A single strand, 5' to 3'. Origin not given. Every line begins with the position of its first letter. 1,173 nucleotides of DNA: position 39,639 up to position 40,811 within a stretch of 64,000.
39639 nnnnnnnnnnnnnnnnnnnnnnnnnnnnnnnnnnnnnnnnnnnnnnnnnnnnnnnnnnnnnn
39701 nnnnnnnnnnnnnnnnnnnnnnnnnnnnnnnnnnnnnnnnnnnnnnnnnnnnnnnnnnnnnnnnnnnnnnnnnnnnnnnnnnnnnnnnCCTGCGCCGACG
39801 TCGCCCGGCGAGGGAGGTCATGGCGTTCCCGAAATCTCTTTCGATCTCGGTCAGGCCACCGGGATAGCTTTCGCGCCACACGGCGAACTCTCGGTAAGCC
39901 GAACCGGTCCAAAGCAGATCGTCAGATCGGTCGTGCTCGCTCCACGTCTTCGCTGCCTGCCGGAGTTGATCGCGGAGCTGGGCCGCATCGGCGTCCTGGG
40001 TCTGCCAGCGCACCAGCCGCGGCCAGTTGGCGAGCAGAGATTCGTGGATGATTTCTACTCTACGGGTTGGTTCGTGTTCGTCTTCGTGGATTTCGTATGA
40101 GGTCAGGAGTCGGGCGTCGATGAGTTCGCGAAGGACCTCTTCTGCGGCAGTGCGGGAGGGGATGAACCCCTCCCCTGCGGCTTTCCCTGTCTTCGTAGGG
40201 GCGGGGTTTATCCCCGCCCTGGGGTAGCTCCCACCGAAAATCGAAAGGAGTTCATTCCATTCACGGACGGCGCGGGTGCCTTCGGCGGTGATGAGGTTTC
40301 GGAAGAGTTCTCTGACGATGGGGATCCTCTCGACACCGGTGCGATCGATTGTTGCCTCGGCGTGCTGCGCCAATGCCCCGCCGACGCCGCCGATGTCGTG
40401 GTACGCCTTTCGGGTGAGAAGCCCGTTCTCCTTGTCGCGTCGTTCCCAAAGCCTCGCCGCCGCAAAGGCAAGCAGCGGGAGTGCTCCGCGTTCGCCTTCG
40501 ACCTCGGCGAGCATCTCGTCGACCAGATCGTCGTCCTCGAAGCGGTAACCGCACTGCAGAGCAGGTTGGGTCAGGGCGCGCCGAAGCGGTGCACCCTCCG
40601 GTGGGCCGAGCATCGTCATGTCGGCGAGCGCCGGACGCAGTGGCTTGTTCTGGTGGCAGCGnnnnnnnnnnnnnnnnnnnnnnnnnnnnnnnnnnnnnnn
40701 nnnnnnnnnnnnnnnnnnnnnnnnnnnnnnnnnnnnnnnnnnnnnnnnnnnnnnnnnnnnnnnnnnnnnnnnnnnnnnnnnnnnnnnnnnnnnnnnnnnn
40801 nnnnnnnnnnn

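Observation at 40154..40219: REPIN-like double hairpin inserted in-frame inside the coding sequence of three paralogues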

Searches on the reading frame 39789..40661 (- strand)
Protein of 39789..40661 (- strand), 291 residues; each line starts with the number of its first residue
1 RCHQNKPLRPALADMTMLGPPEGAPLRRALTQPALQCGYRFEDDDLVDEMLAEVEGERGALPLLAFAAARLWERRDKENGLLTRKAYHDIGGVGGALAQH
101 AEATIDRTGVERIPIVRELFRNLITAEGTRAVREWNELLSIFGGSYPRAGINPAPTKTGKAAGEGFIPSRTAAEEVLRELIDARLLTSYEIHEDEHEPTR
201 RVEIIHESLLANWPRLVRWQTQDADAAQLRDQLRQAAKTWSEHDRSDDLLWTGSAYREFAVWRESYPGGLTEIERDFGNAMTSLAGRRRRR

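Call 20: find_homologous_proteins(query=window:39789-40661:-, max_evalue=1e-10)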
Query seq(291 aa) (291 aa): 440 proteins with E <= 1e-10 among 8000 candidates; the best 120 are listed.
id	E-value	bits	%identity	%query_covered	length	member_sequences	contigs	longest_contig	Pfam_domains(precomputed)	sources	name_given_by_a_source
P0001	6.7e-132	457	90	78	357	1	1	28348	PF20703.4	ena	-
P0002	1.1e-129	450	75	100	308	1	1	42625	PF20703.4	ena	-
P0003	1.8e-127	443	71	98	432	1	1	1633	PF20703.4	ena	-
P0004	1.5e-123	430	71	97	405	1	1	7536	PF20703.4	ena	-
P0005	2.4e-123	429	70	99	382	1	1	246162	PF20703.4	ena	-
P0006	2.4e-122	426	71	94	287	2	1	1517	PF20703.4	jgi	jgi:hypothetical protein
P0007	2.1e-114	400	65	98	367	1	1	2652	PF20703.4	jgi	jgi:hypothetical protein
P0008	4.4e-110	386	66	97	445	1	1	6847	PF20703.4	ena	-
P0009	2.4e-108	380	70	88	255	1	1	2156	PF20703.4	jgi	jgi:hypothetical protein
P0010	6.6e-106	372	69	87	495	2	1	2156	PF05729.19,PF13401.13,PF20703.4,PF13191.13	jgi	jgi:hypothetical protein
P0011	1.5e-105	371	72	87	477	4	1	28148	PF20703.4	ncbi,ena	-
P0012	5.7e-105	369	80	71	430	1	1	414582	PF20703.4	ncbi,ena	-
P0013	7.3e-105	368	66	94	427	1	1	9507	PF20703.4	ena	-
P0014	2.4e-104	367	75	82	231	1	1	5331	PF20703.4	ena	-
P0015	8.9e-102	358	62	94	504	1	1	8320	PF20703.4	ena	-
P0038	6.0e-86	306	63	81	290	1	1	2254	PF20703.4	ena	-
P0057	1.0e-79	286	73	62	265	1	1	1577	PF20703.4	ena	-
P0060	2.3e-79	285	71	65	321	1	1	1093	PF20703.4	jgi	jgi:hypothetical protein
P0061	2.7e-79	284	78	58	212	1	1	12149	PF20703.4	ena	-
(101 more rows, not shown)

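Call 23: find_encoding_contigs(protein=P0012, flank=6000, max_places=2)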
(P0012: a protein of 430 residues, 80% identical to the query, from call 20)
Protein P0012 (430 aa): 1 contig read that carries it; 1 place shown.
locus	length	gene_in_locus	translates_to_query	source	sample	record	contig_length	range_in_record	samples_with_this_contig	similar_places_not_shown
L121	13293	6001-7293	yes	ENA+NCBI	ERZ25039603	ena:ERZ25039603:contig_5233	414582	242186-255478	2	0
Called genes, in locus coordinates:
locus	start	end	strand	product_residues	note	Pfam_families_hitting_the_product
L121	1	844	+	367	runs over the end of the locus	PF20703:nSTAND1, PF13191:AAA_16 (weak)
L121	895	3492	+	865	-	PF20703:nSTAND1, PF00400:WD40 (faint), PF23381:Beta-prop_IFT122_1st (faint), PF24814:WD40_Prp19 (faint), PF25174:Beta-prop_THOC3 (weak), PF25175:Beta-prop_WDR5 (weak), PF25174:Beta-prop_THOC3, PF24817:WD40_WDHD1_1st (weak), +5 more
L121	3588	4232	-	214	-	PF08843:AbiEii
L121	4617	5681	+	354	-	PF00069:Pkinase, PF07714:PK_Tyr_Ser-Thr, PF01636:APH (faint), PF03109:ABC1 (weak)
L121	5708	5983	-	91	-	-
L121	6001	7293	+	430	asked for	PF20703:nSTAND1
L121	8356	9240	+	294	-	PF24814:WD40_Prp19 (faint), PF25168:Beta-prop_WDR36-Utp21_2nd (faint), PF25174:Beta-prop_THOC3, PF23381:Beta-prop_IFT122_1st, PF25175:Beta-prop_WDR5, PF24817:WD40_WDHD1_1st, PF25173:Beta-prop_WDR3_1st (weak), PF00400:WD40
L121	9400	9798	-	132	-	PF01850:PIN (weak), PF13470:PIN_3, PF18477:PIN_9 (weak)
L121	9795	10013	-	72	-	PF01402:RHH_1, PF12651:RHH_3 (weak)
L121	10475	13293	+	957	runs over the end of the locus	PF13620:CarboxypepD_reg, PF13715:CarbopepD_reg_2, PF25183:OMP_b-brl_4, PF00593:TonB_dep_Rec_b-barrel, PF25183:OMP_b-brl_4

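Call 24: find_encoding_contigs(protein=P0038, flank=6000, max_places=2)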
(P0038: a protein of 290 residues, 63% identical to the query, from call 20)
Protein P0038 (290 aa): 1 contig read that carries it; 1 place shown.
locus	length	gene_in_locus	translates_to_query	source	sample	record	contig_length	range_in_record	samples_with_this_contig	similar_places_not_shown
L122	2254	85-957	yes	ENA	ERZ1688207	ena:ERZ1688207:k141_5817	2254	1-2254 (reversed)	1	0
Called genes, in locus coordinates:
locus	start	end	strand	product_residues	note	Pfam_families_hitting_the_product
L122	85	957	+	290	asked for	PF20703:nSTAND1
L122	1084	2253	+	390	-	?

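Call 25: find_encoding_contigs(protein=P0001, flank=10000, max_places=2)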
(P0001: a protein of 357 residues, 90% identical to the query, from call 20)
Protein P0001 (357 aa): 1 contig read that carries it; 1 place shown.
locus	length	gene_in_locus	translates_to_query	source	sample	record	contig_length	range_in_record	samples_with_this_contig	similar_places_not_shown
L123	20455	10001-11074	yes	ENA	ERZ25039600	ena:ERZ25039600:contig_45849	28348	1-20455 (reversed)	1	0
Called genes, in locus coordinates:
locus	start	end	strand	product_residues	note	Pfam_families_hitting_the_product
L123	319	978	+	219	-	-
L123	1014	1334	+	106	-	PF00400:WD40 (faint)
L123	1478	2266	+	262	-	PF25174:Beta-prop_THOC3, PF24814:WD40_Prp19, PF24817:WD40_WDHD1_1st, PF25175:Beta-prop_WDR5, PF23381:Beta-prop_IFT122_1st, PF25173:Beta-prop_WDR3_1st, PF24807:WD40_CDC20-Fz, PF00400:WD40, +2 more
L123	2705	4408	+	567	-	PF00069:Pkinase, PF01636:APH (faint), PF03109:ABC1 (weak), PF07714:PK_Tyr_Ser-Thr, PF13191:AAA_16, PF20703:nSTAND1, PF13401:AAA_22 (weak)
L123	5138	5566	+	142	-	-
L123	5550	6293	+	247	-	PF24814:WD40_Prp19 (faint), PF24817:WD40_WDHD1_1st (faint), PF25168:Beta-prop_WDR36-Utp21_2nd (faint), PF25173:Beta-prop_WDR3_1st (faint), PF25175:Beta-prop_WDR5 (weak), PF23381:Beta-prop_IFT122_1st (weak), PF25174:Beta-prop_THOC3 (weak), PF00400:WD40 (weak)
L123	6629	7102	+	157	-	PF24807:WD40_CDC20-Fz (weak), PF24814:WD40_Prp19 (weak), PF25173:Beta-prop_WDR3_1st, PF25174:Beta-prop_THOC3, PF24817:WD40_WDHD1_1st, PF25175:Beta-prop_WDR5 (weak), PF23381:Beta-prop_IFT122_1st, PF00400:WD40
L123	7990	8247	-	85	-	PF13173:AAA_14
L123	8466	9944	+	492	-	PF00069:Pkinase, PF07714:PK_Tyr_Ser-Thr, PF03109:ABC1 (weak), PF01636:APH (faint), PF20703:nSTAND1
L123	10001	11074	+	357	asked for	PF20703:nSTAND1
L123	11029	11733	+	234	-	-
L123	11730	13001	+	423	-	PF23381:Beta-prop_IFT122_1st (faint), PF25173:Beta-prop_WDR3_1st (faint), PF25174:Beta-prop_THOC3 (faint), PF25175:Beta-prop_WDR5 (faint), PF00400:WD40 (faint), PF24817:WD40_WDHD1_1st (weak)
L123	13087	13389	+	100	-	PF01909:NTP_transf_2, PF18765:Polbeta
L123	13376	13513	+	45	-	-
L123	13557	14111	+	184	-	-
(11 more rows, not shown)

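Call 30: find_encoding_contigs(protein=P0061, flank=5000, max_places=1)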
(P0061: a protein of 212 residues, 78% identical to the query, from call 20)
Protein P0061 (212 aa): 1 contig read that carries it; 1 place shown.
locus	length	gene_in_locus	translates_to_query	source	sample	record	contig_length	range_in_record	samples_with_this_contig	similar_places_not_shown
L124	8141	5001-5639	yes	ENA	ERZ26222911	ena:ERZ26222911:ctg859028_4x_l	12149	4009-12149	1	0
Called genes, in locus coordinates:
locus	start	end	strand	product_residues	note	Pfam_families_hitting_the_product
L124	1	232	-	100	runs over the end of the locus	-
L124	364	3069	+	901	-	PF20703:nSTAND1, PF00400:WD40 (faint)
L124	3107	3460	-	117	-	-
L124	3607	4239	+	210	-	-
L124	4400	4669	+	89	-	-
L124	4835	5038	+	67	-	PF20703:nSTAND1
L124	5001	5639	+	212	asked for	PF20703:nSTAND1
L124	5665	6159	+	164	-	-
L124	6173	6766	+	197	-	-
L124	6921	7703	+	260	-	PF00400:WD40 (faint), PF23381:Beta-prop_IFT122_1st (faint), PF24814:WD40_Prp19 (faint), PF25168:Beta-prop_WDR36-Utp21_2nd (faint), PF25173:Beta-prop_WDR3_1st (faint), PF25174:Beta-prop_THOC3 (faint), PF25175:Beta-prop_WDR5 (weak)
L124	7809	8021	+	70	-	-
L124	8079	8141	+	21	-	?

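Call 31: find_encoding_contigs(protein=P0057, flank=5000, max_places=1)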
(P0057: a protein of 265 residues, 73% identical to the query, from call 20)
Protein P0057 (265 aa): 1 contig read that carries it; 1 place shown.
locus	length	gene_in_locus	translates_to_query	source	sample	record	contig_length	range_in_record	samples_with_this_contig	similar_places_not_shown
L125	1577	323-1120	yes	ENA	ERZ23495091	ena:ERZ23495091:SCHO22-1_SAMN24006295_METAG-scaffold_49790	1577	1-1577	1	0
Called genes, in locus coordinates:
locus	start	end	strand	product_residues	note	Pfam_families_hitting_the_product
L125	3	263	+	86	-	?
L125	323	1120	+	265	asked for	PF20703:nSTAND1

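Call 32: find_encoding_contigs(protein=P0060, flank=5000, max_places=1)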
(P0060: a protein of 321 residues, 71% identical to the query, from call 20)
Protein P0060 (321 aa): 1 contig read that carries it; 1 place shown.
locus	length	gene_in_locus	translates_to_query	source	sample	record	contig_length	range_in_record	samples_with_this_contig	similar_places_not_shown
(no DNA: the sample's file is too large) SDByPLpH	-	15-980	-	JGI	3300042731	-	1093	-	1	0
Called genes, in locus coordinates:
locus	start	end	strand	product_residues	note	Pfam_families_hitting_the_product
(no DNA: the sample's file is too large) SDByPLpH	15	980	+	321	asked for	PF20703:nSTAND1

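Call 33: find_encoding_contigs(protein=P0007, flank=5000, max_places=1)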
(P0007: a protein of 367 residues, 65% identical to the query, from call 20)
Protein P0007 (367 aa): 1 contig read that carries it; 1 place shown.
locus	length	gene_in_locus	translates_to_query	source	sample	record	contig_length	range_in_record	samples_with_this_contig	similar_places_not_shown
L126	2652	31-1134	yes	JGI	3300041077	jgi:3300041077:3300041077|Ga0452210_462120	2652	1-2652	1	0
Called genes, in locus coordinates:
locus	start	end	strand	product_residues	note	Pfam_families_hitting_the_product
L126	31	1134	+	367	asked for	PF20703:nSTAND1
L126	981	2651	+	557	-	?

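Call 56: predict_structure(alignment_id=A2)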
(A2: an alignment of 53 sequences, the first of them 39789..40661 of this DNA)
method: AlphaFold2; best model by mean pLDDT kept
length: 291 residues; sequences in the alignment: 53
mean_pLDDT: 89.1   pTM: 0.83
mean pLDDT of the five models: 89.1, 89.0, 88.6, 88.5, 88.5
residues with pLDDT >= 90: 220; 70-90: 35; 50-70: 21; < 50: 15
segments of 3 or more residues with pLDDT < 50: 147-155, 159-163
pLDDT, mean of each block of 10 residues (from residue 1): 67 64 89 97 98 91 95 98 98 98 96 96 95 95 62 48 65 96 95 88 96 97 93 96 96 96 91 95 94 87
secondary structure, 60 per line:
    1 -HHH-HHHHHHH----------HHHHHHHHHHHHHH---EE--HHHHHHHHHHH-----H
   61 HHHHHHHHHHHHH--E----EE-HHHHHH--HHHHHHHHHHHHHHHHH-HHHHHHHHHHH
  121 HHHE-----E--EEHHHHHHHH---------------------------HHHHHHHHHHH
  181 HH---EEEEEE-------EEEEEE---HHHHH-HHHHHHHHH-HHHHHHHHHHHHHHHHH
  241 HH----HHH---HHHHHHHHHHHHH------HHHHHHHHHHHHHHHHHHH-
elements in order: H6-12 H23-36 H44-54 H60-73 H84-89 H92-108 H110-123 H135-142 H170-182 E186-191 E199-204 H208-212 H214-222 H224-242 H253-265 H272-290
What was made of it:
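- The insert is coil at pLDDT 48-65, between helix 135-142 and helix 170-182, followed by a beta-hairpin (call 56).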

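Call 62: find_encoding_contigs(protein=P0002, flank=3000, max_places=1)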
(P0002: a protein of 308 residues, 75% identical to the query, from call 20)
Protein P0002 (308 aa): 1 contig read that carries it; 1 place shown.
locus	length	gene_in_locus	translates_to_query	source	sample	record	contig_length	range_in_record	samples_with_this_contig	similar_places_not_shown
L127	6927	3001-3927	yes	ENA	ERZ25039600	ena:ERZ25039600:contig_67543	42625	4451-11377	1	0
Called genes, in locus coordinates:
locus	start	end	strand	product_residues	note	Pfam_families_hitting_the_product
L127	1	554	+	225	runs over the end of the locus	PF00486:Trans_reg_C, PF16697:Yop-YscD_cpl, PF00498:FHA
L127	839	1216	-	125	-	PF01850:PIN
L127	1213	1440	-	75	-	PF04014:MazE_antitoxin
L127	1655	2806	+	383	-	PF00069:Pkinase, PF07714:PK_Tyr_Ser-Thr, PF03109:ABC1 (weak), PF01636:APH (faint)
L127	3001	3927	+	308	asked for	PF20703:nSTAND1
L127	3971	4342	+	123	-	-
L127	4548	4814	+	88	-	-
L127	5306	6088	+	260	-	-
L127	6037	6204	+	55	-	-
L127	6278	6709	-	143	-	PF01934:HepT-like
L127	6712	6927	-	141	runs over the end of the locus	PF18765:Polbeta, PF01909:NTP_transf_2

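Call 65: find_related_loci(query=A2, collection=metagenome_contigs, flank=1000)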
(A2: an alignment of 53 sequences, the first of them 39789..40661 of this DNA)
Query A2 (291 aa) in metagenome_contigs; peptide patterns used: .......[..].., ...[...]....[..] (x = any residue, [..] = any of these).
600 stretches matched a pattern (row limit reached: there are more); 415 encode a relative of the query (tblastn E <= 1e-3); the best 80 are kept; 80 distinct loci.
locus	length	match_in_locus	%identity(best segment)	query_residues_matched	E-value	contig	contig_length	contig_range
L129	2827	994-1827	75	2-289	4e-147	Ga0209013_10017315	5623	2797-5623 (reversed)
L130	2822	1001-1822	75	2-285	1e-138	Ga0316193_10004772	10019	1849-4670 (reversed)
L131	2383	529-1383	76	2-285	3e-139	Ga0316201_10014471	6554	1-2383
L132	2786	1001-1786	71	2-286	4e-134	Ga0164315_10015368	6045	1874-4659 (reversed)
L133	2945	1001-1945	71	1-285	3e-132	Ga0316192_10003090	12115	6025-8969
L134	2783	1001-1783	69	2-285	5e-130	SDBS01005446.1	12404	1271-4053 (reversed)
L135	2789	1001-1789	68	1-286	1e-128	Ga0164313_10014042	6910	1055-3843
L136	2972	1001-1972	65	2-285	1e-127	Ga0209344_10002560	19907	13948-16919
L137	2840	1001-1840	74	1-274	2e-129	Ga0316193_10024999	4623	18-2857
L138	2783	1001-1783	69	2-285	1e-126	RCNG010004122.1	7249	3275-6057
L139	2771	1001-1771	75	2-281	3e-127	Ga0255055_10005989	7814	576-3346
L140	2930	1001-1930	69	1-282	4e-126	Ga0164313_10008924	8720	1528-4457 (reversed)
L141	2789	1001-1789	73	1-286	5e-127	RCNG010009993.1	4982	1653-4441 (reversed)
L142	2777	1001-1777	68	2-283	1e-125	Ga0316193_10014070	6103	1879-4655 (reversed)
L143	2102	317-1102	72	2-286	1e-127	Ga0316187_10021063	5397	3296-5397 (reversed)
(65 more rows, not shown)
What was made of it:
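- The same inserts occur in contigs named like short-read assemblies (L122 k141_, L125, JGI Ga… contigs; calls 24, 31, 65).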

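Call 80: fold_search(model_id=the predicted structure, library=pdb)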
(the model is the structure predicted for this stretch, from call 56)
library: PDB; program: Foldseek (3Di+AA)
matches with E <= 10: 326; with E <= 0.001: 0
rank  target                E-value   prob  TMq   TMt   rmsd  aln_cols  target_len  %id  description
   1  5x11_D                1.0e-01  0.77  0.24  0.37  15.7       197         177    9  Crystal structure of Bacillus subtilis PadR in complex with operator DNA (released 2017-11-22)
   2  5x11_H                1.0e-01  0.75  0.23  0.36  16.0       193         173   11  Crystal structure of Bacillus subtilis PadR in complex with operator DNA (released 2017-11-22)
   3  2v1u_A                1.1e-01  0.47  0.22  0.18  12.0       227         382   21  STRUCTURE OF THE AEROPYRUM PERNIX ORC1 PROTEIN IN COMPLEX WITH DNA (released 2007-09-18)
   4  5x11_G                1.3e-01  0.63  0.23  0.34  16.5       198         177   11  Crystal structure of Bacillus subtilis PadR in complex with operator DNA (released 2017-11-22)
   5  5x11_C                1.4e-01  0.66  0.24  0.37  15.7       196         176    9  Crystal structure of Bacillus subtilis PadR in complex with operator DNA (released 2017-11-22)
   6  5x11_F                1.4e-01  0.66  0.24  0.36  15.0       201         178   10  Crystal structure of Bacillus subtilis PadR in complex with operator DNA (released 2017-11-22)
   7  3we3_B                1.8e-01  0.93  0.19  0.47   9.7       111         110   19  Structure of BLM RQC domain bound to an arsenate ion (released 2013-11-13)
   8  8ioi_A                1.8e-01  0.57  0.23  0.34  16.5       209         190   12  Crystal Structure of PadR- family transcriptional regulator Rv1176c from Mycobacterium tuberculosis H37Rv. (released 2024-03-13)
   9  3we2_B                2.0e-01  0.92  0.19  0.46   9.7       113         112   18  Structure of BLM RQC domain bound to a phosphate ion (released 2013-11-13)
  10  2qby_B                2.1e-01  0.69  0.25  0.20   9.3       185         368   12  Crystal structure of a heterodimer of Cdc6/Orc1 initiators bound to origin DNA (from S. solfataricus) (released 2007-09-11)
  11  5x11_B                2.5e-01  0.60  0.24  0.37  15.6       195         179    9  Crystal structure of Bacillus subtilis PadR in complex with operator DNA (released 2017-11-22)
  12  3l9f_A                2.8e-01  0.38  0.22  0.33  14.9       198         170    8  The Crystal Structure of smu.1604c from Streptococcus mutans UA159 (released 2011-01-05)
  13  5x11_E                3.3e-01  0.51  0.24  0.36  15.5       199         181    9  Crystal structure of Bacillus subtilis PadR in complex with operator DNA (released 2017-11-22)
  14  7z1l_O                3.4e-01  0.28  0.14  0.07  18.8       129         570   12  Structure of yeast RNA Polymerase III Pre-Termination Complex (PTC) (released 2022-08-31)
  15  2dql_A                3.6e-01  0.97  0.24  0.55   4.2       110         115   14  Crystal structure of the circadian clock associated protein Pex from anabaena (released 2007-05-29)
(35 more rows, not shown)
